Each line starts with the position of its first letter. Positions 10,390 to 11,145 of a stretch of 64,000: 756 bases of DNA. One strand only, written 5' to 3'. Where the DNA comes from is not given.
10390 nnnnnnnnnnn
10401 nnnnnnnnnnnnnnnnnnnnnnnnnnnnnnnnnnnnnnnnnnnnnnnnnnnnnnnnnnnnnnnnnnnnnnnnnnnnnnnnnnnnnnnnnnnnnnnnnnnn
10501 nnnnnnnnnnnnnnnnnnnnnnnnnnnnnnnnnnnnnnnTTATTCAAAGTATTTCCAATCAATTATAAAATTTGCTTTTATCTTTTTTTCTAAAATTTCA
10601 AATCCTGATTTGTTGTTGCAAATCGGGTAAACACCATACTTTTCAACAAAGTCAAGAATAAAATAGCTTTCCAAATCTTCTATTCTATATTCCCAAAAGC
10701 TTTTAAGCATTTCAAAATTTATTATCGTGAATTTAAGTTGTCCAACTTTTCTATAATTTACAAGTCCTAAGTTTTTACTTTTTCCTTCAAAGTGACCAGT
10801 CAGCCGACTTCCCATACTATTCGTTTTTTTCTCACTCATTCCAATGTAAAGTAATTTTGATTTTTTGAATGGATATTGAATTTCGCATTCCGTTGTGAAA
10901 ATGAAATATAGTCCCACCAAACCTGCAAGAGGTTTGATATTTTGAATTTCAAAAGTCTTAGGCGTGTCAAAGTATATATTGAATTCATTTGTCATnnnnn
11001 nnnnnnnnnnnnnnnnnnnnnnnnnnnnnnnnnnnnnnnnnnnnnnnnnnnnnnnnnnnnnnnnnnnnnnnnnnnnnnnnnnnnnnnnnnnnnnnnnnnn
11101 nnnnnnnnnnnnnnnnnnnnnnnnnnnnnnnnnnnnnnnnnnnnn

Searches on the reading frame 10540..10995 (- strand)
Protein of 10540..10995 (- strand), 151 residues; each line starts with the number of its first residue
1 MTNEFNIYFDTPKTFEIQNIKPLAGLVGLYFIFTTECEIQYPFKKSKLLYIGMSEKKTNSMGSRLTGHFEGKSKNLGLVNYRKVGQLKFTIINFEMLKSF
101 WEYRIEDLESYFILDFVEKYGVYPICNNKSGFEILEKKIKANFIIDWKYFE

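Call 7: search_protein_families(library=pfam, proteins=[window:10540-10995:-], max_evalue=0.01)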
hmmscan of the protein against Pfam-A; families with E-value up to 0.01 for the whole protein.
window:10540-10995:- (151 aa): 1 family
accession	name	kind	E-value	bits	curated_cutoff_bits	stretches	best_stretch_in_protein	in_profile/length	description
PF20815.3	GIY_YIG_2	-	0.0018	18.7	22.4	1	44-75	29-58/153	GIY-YIG catalytic domain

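Call 8: search_protein_families(library=padloc, proteins=[window:10540-10995:-], max_evalue=0.1)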
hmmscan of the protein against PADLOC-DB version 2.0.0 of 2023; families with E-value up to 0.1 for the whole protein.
window:10540-10995:- (151 aa): 0 families

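Call 9: search_protein_families(library=ncbifam, proteins=[window:10540-10995:-], max_evalue=0.1)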
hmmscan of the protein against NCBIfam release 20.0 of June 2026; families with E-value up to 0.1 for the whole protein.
window:10540-10995:- (151 aa): 0 families

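Call 12: search_protein_families(library=phrogs, proteins=[window:10540-10995:-], max_evalue=0.1)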
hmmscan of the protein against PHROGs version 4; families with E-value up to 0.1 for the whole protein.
window:10540-10995:- (151 aa): 1 family
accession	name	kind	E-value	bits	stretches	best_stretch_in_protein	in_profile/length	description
phrog_17856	-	unknown function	0.077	14.3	0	109-127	7-25/58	-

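Call 40: search_protein_families(library=pfam, alignment_id=A1, max_evalue=1)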
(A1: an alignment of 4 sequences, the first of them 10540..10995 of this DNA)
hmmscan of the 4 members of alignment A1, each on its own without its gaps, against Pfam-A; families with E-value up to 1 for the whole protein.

A. member 1, window:10540-10995:- (151 aa): 2 families
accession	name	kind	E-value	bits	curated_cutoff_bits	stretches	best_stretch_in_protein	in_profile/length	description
PF20815.3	GIY_YIG_2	-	0.0018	18.7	22.4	1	44-75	29-58/153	GIY-YIG catalytic domain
PF01541.30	GIY-YIG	-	0.017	15.9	22.6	1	44-113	10-69/78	GIY-YIG catalytic domain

B. families by the number of members that match (of 4 scanned): 2 families
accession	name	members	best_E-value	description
PF20815.3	GIY_YIG_2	4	0.0018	GIY-YIG catalytic domain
PF01541.30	GIY-YIG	2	0.017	GIY-YIG catalytic domain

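Call 41: search_solved_structures(query=A1, max_evalue=10, show_alignments=2)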
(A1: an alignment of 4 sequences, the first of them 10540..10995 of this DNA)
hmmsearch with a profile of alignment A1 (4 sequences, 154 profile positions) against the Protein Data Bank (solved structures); distinct sequences matched with E-value up to 10: 0.

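Call 49: find_homologous_proteins(query=window:10540-10995:-, max_evalue=0.001)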
Query window:10540-10995:- (151 aa): 1500 proteins with E <= 0.001 among 1510 candidates; the best 120 are listed.
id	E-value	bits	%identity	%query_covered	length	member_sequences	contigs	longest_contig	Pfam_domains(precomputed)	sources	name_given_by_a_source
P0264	1.6e-92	326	97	100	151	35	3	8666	-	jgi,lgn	jgi:hypothetical protein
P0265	7.7e-92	323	95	100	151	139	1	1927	-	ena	-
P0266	1.2e-90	319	95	100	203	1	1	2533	-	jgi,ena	-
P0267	7.7e-88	310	91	100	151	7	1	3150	-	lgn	-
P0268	8.0e-86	304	89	100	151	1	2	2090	-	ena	-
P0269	2.4e-85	302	89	100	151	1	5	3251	-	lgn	-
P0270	1.8e-84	299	87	100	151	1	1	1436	-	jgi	jgi:hypothetical protein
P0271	2.3e-83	296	88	99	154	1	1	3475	-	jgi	-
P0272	1.5e-82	293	85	100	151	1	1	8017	-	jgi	jgi:hypothetical protein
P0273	2.7e-81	289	86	100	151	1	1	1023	-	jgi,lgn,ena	-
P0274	1.5e-80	287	86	100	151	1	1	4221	-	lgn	-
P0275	9.3e-79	281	84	99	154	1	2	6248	-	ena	-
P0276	5.1e-77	275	79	100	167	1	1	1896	-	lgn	-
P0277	5.6e-77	275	78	99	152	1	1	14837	-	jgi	jgi:hypothetical protein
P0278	9.5e-77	274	82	98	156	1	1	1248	-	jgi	jgi:hypothetical protein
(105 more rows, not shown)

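Call 84: search_dna_similar(query=window:10540-10995:-, collection=plasmids, mode=protein, max_rows=15)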
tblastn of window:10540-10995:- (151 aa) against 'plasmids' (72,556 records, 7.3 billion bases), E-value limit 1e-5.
Records with a match: 2; places in all: 2; records where one place covers at least 80% of the query: 2.
Best place of each record, by identity: <60% 2.
By first word of the organism name: Aliiroseovarius 1; Brucella 1.
By predicted mobility (MOB-suite, as given by PLSDB): non-mobilizable 2.
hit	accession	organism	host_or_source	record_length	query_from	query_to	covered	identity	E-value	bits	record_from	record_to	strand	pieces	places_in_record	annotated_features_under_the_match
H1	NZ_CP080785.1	Aliiroseovarius crassostreae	-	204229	4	151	98%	41.9%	3e-34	132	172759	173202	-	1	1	GIY-YIG nuclease family protein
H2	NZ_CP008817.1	Brucella anthropi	-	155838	18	151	89%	43.3%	1e-30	122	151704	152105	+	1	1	none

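Call 85: search_dna_similar(query=window:10540-10995:-, collection=phages, mode=protein, max_rows=15)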
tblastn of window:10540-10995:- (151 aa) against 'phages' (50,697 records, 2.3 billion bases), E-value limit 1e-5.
No match.

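Call 87: get_annotated_region(hit=H1, flank=6000)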
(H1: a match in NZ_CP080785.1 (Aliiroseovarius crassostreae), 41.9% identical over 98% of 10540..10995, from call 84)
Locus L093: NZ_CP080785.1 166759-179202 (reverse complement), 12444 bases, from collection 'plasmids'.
description: Aliiroseovarius crassostreae strain S204 plasmid unnamed1, complete sequence
organism: Aliiroseovarius crassostreae (NCBI taxid 154981)
taxonomy: Bacteria; Pseudomonadota; Alphaproteobacteria; Rhodobacterales; Paracoccaceae; Aliiroseovarius; Aliiroseovarius crassostreae
host: -; source: -; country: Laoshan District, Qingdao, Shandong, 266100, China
typing (MOB-suite, as given by PLSDB): non-mobilizable
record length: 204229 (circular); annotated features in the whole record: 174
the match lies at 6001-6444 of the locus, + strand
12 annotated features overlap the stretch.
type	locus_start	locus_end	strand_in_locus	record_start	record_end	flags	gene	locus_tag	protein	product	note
CDS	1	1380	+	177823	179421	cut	-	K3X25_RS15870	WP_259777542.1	Mu transposase C-terminal domain-containing protein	-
CDS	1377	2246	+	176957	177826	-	-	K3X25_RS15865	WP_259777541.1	TniB family NTP-binding protein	-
CDS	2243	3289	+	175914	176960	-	-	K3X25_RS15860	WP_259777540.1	TniQ family protein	-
CDS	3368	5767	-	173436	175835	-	-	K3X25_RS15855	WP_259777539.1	AAA family ATPase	-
CDS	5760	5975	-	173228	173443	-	-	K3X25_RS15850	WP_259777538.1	hypothetical protein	-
CDS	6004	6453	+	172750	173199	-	-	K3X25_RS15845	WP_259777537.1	GIY-YIG nuclease family protein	-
CDS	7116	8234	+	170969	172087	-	-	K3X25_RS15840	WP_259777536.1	polysaccharide biosynthesis/export family protein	-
CDS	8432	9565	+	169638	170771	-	-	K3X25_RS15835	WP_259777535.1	sugar transporter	-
CDS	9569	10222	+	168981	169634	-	-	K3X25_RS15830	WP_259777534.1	ABC transporter ATP-binding protein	-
CDS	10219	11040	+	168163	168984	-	-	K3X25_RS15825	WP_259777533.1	ABC transporter permease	-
CDS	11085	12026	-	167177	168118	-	-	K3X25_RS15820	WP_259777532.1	glycosyltransferase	-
CDS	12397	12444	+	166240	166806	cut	rfbC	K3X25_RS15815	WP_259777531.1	dTDP-4-dehydrorhamnose 3,5-epimerase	GO:0019305 - dTDP-rhamnose biosynthetic process [Evidence IEA]; GO:0009243 - O antigen biosynthetic process [Evidence ...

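Call 89: get_annotated_region(hit=H2, flank=5000)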
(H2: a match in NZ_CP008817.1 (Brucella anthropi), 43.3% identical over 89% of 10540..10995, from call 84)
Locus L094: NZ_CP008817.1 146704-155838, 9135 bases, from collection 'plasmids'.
description: Brucella anthropi strain OAB plasmid 1, complete sequence
organism: Brucella anthropi (NCBI taxid 529)
taxonomy: Bacteria; Pseudomonadota; Alphaproteobacteria; Hyphomicrobiales; Brucellaceae; Brucella; Brucella anthropi
host: -; source: -; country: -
typing (MOB-suite, as given by PLSDB): non-mobilizable; replicon rep_cluster_25
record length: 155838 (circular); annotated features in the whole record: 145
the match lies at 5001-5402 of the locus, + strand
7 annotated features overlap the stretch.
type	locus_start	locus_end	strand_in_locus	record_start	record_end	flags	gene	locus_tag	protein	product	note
CDS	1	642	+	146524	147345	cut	-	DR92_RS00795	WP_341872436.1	recombinase family protein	GO:0006310 - DNA recombination [Evidence IEA]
CDS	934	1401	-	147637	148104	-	-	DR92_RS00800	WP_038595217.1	NUDIX domain-containing protein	-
CDS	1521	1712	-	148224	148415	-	-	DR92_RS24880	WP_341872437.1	hypothetical protein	-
CDS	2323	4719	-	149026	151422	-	-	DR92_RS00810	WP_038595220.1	hypothetical protein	-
CDS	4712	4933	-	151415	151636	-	-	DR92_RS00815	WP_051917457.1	hypothetical protein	-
CDS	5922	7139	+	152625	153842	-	repA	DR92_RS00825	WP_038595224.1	plasmid partitioning protein RepA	-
CDS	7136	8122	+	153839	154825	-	repB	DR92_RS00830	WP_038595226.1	plasmid partitioning protein RepB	-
